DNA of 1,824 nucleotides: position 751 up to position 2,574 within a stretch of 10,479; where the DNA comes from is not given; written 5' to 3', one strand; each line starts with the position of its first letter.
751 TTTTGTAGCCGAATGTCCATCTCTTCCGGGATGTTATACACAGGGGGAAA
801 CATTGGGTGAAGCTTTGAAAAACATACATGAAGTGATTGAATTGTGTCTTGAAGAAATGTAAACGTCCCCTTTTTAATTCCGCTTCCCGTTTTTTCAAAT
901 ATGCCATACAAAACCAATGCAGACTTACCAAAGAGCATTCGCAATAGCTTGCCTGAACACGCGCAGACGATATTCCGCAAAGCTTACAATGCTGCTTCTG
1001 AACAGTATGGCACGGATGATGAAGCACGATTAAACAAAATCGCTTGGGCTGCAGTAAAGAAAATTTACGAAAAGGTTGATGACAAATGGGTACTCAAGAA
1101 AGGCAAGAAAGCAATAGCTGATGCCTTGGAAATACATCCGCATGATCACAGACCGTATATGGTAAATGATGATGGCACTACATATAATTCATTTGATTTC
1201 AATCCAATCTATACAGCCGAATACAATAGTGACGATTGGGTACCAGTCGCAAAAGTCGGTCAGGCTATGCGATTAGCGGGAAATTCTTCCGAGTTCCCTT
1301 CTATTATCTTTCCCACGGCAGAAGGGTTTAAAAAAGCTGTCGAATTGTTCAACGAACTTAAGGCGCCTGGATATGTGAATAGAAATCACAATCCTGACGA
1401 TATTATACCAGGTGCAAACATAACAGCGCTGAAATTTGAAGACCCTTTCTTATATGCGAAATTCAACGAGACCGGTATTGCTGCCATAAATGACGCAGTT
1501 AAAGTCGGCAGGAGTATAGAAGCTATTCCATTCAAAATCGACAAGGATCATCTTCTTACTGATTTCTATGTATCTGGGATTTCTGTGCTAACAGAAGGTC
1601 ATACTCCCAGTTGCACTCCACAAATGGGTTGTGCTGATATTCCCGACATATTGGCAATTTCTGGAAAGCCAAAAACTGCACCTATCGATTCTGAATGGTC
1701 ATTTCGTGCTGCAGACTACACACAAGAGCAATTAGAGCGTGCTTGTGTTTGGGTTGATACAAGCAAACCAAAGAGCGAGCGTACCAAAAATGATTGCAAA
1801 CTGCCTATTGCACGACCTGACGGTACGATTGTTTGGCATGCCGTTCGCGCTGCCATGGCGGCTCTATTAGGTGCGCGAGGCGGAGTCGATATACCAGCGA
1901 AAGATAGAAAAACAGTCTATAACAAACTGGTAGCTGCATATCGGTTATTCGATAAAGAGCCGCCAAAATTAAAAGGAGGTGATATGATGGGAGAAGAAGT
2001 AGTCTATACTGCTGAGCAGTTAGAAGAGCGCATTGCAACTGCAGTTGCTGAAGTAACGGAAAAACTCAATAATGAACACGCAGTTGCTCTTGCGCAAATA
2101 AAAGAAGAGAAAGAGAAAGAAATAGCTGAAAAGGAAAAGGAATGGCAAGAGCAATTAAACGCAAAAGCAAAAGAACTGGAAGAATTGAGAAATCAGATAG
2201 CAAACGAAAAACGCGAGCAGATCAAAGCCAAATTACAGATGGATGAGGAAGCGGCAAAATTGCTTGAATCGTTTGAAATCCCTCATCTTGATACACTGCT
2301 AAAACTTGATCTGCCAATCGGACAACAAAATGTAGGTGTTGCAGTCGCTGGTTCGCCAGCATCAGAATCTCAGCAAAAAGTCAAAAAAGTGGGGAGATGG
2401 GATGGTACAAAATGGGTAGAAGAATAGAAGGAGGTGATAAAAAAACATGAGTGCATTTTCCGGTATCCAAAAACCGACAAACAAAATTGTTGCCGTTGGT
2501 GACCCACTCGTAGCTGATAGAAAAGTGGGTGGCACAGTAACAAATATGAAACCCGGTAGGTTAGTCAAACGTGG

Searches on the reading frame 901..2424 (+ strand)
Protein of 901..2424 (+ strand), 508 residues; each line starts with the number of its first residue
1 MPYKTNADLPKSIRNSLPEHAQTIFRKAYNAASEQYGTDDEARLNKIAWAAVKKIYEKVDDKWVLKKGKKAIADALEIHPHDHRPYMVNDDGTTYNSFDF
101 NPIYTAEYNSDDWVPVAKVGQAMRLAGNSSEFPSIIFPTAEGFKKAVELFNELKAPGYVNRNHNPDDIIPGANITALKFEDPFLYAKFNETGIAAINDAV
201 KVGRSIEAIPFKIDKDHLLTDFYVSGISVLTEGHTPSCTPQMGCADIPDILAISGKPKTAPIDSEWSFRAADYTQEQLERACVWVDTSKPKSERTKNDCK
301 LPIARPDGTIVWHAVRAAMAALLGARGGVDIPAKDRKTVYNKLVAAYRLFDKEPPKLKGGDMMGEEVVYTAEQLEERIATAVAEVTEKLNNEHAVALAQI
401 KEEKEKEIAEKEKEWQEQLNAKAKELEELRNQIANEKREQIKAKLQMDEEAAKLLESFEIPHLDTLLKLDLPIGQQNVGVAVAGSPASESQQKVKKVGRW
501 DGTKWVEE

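Call 9: search_protein_families(library=pfam, proteins=[window:901-2424:+], max_evalue=0.01)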
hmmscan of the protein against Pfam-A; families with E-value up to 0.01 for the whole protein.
window:901-2424:+ (508 aa): 1 family
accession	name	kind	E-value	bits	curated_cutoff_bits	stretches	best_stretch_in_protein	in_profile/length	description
PF06150.17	ChaB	-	4.4e-20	72.5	27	1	9-64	1-58/60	ChaB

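Call 10: search_protein_families(library=phrogs, proteins=[window:901-2424:+], max_evalue=0.01)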
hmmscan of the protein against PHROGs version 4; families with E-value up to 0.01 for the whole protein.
window:901-2424:+ (508 aa): 0 families

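Call 20: find_homologous_proteins(query=window:901-2424:+, max_evalue=0.00001)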
Query window:901-2424:+ (508 aa): 104 proteins with E <= 0.00001 among 8000 candidates.
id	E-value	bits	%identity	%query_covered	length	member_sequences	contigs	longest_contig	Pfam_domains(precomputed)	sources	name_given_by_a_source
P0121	0.0e+0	1151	100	100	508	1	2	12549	PF06150.18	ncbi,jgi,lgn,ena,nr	ncbi:hypothetical protein DRN97_03000 [Methanosarcinales archaeon]|nr:MAG: hypothetical protein DRN9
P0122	1.6e-120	421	45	99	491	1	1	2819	-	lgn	-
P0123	8.2e-106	373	59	36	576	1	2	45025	-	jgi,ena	-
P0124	5.0e-102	360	57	61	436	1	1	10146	-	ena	-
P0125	1.4e-101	359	46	86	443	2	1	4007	-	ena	-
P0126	6.0e-94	334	45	51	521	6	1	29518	-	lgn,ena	-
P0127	2.7e-93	331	44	51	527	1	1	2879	-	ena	-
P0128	2.9e-84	302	43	81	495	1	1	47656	PF06150.18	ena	-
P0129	2.7e-82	295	39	91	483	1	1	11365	PF06150.18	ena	-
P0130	8.0e-81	290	41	82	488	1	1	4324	PF06150.18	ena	-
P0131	2.3e-79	285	42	81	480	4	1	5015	PF06150.18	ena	-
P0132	1.2e-77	280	38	91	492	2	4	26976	PF06150.18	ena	-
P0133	1.8e-62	230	43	58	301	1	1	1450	-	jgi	-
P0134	6.2e-58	215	41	69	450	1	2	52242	-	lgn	-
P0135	7.2e-58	215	34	93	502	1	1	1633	-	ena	-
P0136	3.6e-56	209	39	69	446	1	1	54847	-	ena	-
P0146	5.3e-49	185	35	78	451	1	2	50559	-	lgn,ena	-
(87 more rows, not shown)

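Call 22: find_encoding_contigs(protein=P0123, flank=10000, max_places=2)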
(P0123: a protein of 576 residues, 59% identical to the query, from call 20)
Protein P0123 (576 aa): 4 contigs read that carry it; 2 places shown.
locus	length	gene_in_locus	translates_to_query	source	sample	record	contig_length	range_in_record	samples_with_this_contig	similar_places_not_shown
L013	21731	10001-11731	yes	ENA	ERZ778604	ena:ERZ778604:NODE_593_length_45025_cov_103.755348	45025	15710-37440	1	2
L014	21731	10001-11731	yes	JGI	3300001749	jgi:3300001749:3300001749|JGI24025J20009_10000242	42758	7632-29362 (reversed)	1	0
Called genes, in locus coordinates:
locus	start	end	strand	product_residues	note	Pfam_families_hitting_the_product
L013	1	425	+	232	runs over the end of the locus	-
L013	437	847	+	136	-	-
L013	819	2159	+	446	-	PF03237:Terminase_6N, PF17289:Terminase_6C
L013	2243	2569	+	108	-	-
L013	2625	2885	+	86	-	-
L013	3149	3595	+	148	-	-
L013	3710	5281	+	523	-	-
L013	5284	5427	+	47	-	-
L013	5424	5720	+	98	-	-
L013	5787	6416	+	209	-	PF07460:NUMOD3 (weak)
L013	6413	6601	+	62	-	-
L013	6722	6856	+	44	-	-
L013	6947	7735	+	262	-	PF07460:NUMOD3 (faint)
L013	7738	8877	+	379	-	-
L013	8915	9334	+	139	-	-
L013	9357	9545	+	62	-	-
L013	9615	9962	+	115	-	PF01402:RHH_1 (weak)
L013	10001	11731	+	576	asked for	-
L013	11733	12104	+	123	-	-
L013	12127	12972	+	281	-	-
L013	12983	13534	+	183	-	-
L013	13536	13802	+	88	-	-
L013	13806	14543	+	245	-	-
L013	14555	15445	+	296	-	PF10102:DUF2341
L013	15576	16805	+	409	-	-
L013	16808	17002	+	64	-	-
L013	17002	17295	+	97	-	PF01835:MG2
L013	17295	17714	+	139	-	-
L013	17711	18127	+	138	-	-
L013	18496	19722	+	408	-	PF01385:OrfB_IS605 (weak), PF07282:Cas12f1-like_TNB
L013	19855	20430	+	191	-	-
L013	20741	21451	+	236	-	-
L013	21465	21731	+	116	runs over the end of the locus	-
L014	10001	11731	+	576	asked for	-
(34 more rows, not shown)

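Call 23: find_encoding_contigs(protein=P0124, flank=10000, max_places=2)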
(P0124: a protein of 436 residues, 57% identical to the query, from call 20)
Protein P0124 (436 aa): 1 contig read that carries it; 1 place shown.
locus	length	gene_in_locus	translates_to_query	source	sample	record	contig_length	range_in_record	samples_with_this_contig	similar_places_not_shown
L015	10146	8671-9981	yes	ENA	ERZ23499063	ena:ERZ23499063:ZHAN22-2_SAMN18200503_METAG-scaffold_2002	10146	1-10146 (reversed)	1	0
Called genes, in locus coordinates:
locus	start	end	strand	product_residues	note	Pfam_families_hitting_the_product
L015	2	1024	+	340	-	?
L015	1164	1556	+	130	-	-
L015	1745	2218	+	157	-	-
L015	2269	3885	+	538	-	-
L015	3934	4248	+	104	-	-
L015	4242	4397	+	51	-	-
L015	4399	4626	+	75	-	-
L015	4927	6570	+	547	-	-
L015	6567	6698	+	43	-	-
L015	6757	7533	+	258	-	PF00149:Metallophos (weak)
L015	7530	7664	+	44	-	-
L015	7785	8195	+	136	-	-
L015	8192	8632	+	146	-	-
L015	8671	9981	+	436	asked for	-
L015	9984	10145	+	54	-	?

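Call 24: find_encoding_contigs(protein=P0128, flank=10000, max_places=2)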
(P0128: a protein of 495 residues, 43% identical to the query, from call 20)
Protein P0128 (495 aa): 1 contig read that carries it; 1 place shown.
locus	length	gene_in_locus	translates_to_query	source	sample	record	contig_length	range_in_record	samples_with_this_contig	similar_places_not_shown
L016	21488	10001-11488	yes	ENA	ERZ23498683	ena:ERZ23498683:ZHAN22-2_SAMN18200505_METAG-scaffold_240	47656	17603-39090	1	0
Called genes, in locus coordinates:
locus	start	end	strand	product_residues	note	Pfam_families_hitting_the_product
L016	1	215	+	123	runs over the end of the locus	-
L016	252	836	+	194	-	-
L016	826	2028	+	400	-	PF03237:Terminase_6N, PF04466:Terminase_3, PF17288:Terminase_3C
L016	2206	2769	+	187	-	-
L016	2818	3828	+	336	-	-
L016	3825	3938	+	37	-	-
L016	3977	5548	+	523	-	-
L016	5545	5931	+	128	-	-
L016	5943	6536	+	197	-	-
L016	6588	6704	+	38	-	-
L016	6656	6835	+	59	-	-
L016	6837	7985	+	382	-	-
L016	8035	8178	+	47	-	-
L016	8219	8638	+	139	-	-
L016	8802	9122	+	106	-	-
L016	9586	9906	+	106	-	PF15919:HicB_lk_antitox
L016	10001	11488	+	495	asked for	PF06150:ChaB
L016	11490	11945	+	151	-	PF22758:Phage_cement, PF23982:XM1_gp53_minor_capsid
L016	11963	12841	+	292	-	PF04454:Linocin_M18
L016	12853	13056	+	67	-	-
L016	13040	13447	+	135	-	-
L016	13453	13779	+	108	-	-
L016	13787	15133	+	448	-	-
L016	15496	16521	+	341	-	PF00078:RVT_1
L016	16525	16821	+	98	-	-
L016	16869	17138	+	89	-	-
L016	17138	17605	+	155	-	-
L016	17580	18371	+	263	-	-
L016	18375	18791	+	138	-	-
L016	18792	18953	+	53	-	-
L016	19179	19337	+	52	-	-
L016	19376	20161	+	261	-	-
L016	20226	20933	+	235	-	-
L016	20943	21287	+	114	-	-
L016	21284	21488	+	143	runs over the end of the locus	-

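Call 31: find_related_loci(query=A3, collection=viral_contigs, flank=6000)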
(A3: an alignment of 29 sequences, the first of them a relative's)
Query A3 (508 aa) in viral_contigs; peptide patterns used: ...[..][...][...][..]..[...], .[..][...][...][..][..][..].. (x = any residue, [..] = any of these).
29 stretches matched a pattern; 3 encode a relative of the query (tblastn E <= 1e-3); 3 distinct loci.
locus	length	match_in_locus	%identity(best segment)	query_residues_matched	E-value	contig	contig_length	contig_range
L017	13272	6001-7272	59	47-410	5e-62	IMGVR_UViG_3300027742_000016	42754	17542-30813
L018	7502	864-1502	41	1-245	1e-48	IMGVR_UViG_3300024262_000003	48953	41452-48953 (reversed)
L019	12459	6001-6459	30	96-247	3e-14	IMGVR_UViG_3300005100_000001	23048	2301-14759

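Call 59: find_homologous_proteins(query=L016:9586-9903:+, max_evalue=0.001)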
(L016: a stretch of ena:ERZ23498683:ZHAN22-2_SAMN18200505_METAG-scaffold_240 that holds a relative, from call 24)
Query L016:9586-9903:+ (106 aa): 69 proteins with E <= 0.001 among 76 candidates.
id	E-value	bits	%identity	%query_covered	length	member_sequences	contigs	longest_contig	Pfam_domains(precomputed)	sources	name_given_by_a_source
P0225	3.7e-62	225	100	100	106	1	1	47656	PF15919.12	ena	-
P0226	3.4e-50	186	81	100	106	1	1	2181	PF15919.12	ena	-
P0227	4.1e-50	186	87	100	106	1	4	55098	PF15919.12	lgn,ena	-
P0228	1.5e-49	184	79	100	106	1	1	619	PF15919.12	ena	-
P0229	5.9e-49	182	79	100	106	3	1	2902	PF15919.12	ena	-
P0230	2.6e-48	180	84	100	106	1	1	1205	PF15919.12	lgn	-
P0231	5.5e-48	179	83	100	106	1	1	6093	PF15919.12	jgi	-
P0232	1.2e-45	172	80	100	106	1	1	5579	PF15919.12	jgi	-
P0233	1.9e-45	171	78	100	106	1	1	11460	PF15919.12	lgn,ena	-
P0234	2.2e-45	171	78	100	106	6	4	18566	PF15919.12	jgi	-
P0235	2.6e-45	171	79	100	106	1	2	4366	PF15919.12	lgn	-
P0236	7.7e-45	169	77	100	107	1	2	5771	PF15919.12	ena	-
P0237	2.4e-44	168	75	100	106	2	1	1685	PF15919.12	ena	-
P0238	3.5e-44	167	76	100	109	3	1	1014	PF15919.12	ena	-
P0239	5.2e-44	166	79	100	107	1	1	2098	PF15919.12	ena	-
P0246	5.4e-20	89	83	51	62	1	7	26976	-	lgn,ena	-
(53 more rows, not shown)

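Call 72: search_protein_families(library=padloc, proteins=[L016:9586-9903:+], max_evalue=0.01)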
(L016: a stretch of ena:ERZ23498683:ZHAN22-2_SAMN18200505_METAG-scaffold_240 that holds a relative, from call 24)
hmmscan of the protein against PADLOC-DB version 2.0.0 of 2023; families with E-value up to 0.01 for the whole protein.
L016:9586-9903:+ (106 aa): 0 families

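Call 75: find_encoding_contigs(protein=P0246, flank=6000, max_places=2)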
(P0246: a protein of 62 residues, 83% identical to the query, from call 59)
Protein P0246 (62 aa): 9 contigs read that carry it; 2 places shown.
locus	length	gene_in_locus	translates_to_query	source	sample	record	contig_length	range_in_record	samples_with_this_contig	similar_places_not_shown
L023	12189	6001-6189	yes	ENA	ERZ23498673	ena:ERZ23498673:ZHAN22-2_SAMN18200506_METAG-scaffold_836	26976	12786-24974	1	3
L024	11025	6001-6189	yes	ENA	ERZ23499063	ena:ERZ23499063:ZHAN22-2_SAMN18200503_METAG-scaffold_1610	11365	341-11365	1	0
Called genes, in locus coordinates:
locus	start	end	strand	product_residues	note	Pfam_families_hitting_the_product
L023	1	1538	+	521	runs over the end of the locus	-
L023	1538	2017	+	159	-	-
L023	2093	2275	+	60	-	-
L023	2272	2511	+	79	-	-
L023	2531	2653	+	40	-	-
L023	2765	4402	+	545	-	-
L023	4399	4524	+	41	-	-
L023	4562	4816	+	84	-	-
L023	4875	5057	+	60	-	-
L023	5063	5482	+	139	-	-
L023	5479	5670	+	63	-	-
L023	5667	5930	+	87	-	PF15731:MqsA_antitoxin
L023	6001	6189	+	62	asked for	-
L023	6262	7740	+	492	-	PF06150:ChaB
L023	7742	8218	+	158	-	-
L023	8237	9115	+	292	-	PF04454:Linocin_M18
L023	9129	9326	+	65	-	-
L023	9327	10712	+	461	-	-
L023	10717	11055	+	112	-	-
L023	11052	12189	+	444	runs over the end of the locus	-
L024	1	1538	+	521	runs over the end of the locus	-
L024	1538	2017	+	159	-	-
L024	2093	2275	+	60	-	-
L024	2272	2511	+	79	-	-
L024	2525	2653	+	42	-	-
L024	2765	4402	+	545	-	-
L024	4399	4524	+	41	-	-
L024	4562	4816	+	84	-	-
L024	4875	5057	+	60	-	-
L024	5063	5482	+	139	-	-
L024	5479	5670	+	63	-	-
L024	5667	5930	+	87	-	PF15731:MqsA_antitoxin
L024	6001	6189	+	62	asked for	-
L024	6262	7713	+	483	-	PF06150:ChaB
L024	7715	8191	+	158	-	-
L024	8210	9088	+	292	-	PF04454:Linocin_M18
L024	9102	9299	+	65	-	-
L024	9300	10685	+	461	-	-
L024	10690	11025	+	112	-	?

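Call 78: search_protein_families(library=pfam, proteins=[L023:5667-5927:+, L016:9586-9903:+, L013:9615-9959:+, L015:8192-8629:+, L018:450-632:+, L018:632-817:+, L023:6001-6186:+], max_evalue=0.1)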
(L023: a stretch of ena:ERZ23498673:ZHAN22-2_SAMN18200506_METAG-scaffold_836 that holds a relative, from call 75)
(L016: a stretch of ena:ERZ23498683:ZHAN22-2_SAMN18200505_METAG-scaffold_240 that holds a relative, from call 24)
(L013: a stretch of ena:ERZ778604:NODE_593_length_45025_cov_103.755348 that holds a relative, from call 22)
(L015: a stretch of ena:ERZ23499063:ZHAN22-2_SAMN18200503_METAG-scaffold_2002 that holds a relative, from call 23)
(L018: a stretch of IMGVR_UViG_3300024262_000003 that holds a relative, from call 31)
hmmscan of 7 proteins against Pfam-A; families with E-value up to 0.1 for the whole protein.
L023:5667-5927:+ (87 aa): 17 families
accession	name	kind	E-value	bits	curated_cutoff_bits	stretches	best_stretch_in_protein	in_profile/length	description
PF15731.11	MqsA_antitoxin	-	1.1e-07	32.4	30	1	6-73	2-70/131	Antitoxin component of bacterial toxin-antitoxin system, MqsA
PF13453.11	Zn_ribbon_TFIIB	-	0.00031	20.5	22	0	33-58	15-40/41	Transcription factor zinc-finger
PF14149.11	YhfH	-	0.0004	20.6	27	1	35-49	11-25/37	YhfH-like protein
PF14471.11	DUF4428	-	0.0013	19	27.8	1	38-61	21-49/51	Domain of unknown function (DUF4428)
PF13248.11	Zn_ribbon_3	-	0.0019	18.1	27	0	37-47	16-26/26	zinc-ribbon domain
PF20097.4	DUF6487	-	0.0058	17.4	24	0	15-52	9-67/67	Domain of unknown function (DUF6487)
PF12773.13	DZR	-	0.013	16.1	27.3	1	5-47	13-34/45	Double zinc ribbon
PF14122.12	YokU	-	0.02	15.3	27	1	14-62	12-56/87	YokU-like protein, putative antitoxin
PF13240.11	Zn_Ribbon_1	-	0.02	15.1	25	0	40-49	2-11/23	zinc-ribbon domain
PF04423.19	Rad50_zn_hook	-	0.024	14.9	24.3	0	5-23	20-37/52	Rad50 zinc hook motif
PF24461.1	DUF7576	-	0.03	14.6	27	0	37-64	17-43/60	Family of unknown function (DUF7576)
PF06221.18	zf-C2HC5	-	0.035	14.5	25.8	0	37-57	34-54/54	Putative zinc finger motif, C2HC5-type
PF20020.4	DUF6431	-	0.035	14.4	26.6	0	40-68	1-29/82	Domain of unknown function (DUF6431)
PF09723.15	Zn_ribbon_8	-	0.046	14.2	34.4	0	4-16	27-39/41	Zinc ribbon domain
PF01396.24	Zn_ribbon_Top1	-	0.061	13.6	32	0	5-15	2-12/39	Topoisomerase DNA binding C4 zinc finger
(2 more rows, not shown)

L016:9586-9903:+ (106 aa): 7 families
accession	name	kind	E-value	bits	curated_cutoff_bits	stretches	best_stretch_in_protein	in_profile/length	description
PF15919.11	HicB_lk_antitox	-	4.1e-10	40.3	27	1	62-105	3-46/123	HicB_like antitoxin of bacterial toxin-antitoxin system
PF21748.3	UPF0150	-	7.8e-05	23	27.3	1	66-101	14-50/64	UPF0150-like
PF19807.5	DUF6290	-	0.0038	17.8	27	1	15-46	4-35/72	Family of unknown function (DUF6290)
PF01402.27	RHH_1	-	0.0088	16.4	20.5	1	18-51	5-38/39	Ribbon-helix-helix protein, copG family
PF21983.2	NikA-like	-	0.024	15.2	27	1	11-53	3-45/72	Mobilization protein NikA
PF08972.17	DUF1902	-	0.038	14.5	22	1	61-101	3-44/74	Domain of unknown function (DUF1902)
PF15643.12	Tox-PL-2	-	0.043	14.5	25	1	27-69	6-48/103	Papain fold toxin 2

L013:9615-9959:+ (115 aa): 3 families
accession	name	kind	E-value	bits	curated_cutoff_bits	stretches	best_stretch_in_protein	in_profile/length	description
PF01402.27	RHH_1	-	5.9e-07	29.7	20.5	1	18-52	5-39/39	Ribbon-helix-helix protein, copG family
PF12651.13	RHH_3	-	0.027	14.9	21.6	1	18-52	8-42/44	Ribbon-helix-helix domain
PF02309.22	AUX_IAA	-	0.07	13.3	22.7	1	52-90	158-196/222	AUX/IAA family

L015:8192-8629:+ (146 aa): 4 families
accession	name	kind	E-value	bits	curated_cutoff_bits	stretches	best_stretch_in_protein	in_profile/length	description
PF21748.3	UPF0150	-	2.9e-05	24.4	27.3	1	104-140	13-50/64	UPF0150-like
PF15919.11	HicB_lk_antitox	-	0.0021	18.6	27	0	101-140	3-42/123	HicB_like antitoxin of bacterial toxin-antitoxin system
PF01402.27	RHH_1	-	0.07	13.5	20.5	0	32-66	5-39/39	Ribbon-helix-helix protein, copG family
PF12651.13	RHH_3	-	0.088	13.2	21.6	0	29-66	5-42/44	Ribbon-helix-helix domain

L018:450-632:+ (61 aa): 2 families
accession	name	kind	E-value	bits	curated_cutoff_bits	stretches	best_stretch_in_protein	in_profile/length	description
PF13062.12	DUF3924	-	0.026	14.9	21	1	22-46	4-28/62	Protein of unknown function (DUF3924)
PF19891.5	DUF6364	-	0.062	14.2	27.3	1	22-53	5-36/70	Family of unknown function (DUF6364)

L018:632-817:+ (62 aa): 3 families
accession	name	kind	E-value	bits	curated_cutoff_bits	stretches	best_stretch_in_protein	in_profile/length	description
PF01402.27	RHH_1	-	6.4e-06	26.4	20.5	1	18-47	5-34/39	Ribbon-helix-helix protein, copG family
PF21983.2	NikA-like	-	0.0027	18.2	27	1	10-47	2-39/72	Mobilization protein NikA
PF19807.5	DUF6290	-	0.023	15.3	27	1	18-53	7-42/72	Family of unknown function (DUF6290)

L023:6001-6186:+ (62 aa): 2 families
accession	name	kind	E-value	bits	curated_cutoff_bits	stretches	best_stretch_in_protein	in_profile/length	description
PF01402.27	RHH_1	-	0.0041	17.5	20.5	1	18-52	5-39/39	Ribbon-helix-helix protein, copG family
PF19807.5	DUF6290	-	0.0086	16.7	27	1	15-46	4-35/72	Family of unknown function (DUF6290)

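Call 90: find_encoding_contigs(protein=P0122, flank=3000, max_places=2)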
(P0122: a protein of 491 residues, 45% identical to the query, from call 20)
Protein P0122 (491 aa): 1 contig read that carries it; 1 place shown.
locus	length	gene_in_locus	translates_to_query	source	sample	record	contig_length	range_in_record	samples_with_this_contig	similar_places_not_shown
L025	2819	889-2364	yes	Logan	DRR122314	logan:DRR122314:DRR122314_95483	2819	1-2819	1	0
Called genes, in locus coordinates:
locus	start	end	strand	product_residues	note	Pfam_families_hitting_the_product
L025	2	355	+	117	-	?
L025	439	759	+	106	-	PF15919:HicB_lk_antitox (weak)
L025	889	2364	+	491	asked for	-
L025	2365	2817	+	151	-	?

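Call 97: find_encoding_contigs(protein=P0136, flank=3500, max_places=1)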
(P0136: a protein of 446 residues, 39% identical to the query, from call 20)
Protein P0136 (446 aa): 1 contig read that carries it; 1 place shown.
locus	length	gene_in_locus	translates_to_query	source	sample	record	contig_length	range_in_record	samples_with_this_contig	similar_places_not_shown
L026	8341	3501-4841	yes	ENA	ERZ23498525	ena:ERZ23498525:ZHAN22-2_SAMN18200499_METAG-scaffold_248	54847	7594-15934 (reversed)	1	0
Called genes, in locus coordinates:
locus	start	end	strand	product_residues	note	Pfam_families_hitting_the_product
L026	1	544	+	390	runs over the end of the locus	PF04233:Phage_Mu_F (weak)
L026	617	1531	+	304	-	-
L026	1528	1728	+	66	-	-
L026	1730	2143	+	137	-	-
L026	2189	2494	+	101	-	-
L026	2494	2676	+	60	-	-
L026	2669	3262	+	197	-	-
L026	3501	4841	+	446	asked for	-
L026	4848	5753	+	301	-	-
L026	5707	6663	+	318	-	PF04454:Linocin_M18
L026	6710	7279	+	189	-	-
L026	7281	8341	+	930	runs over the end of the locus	-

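Call 98: find_encoding_contigs(protein=P0146, flank=3500, max_places=1)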
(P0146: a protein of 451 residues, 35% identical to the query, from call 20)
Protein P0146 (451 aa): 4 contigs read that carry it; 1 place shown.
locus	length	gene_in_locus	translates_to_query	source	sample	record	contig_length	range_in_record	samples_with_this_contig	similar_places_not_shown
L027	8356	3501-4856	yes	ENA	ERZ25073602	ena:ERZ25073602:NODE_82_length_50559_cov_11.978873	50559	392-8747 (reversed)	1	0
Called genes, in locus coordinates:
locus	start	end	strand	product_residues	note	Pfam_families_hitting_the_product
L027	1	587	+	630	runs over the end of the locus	PF03496:ADPrib_exo_Tox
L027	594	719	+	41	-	-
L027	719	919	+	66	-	-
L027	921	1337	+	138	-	-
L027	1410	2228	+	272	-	-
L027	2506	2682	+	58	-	-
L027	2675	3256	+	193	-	-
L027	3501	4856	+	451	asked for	-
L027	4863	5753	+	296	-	-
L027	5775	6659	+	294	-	PF04454:Linocin_M18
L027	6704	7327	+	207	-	-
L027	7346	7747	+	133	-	-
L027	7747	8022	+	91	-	-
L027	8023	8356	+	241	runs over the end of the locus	?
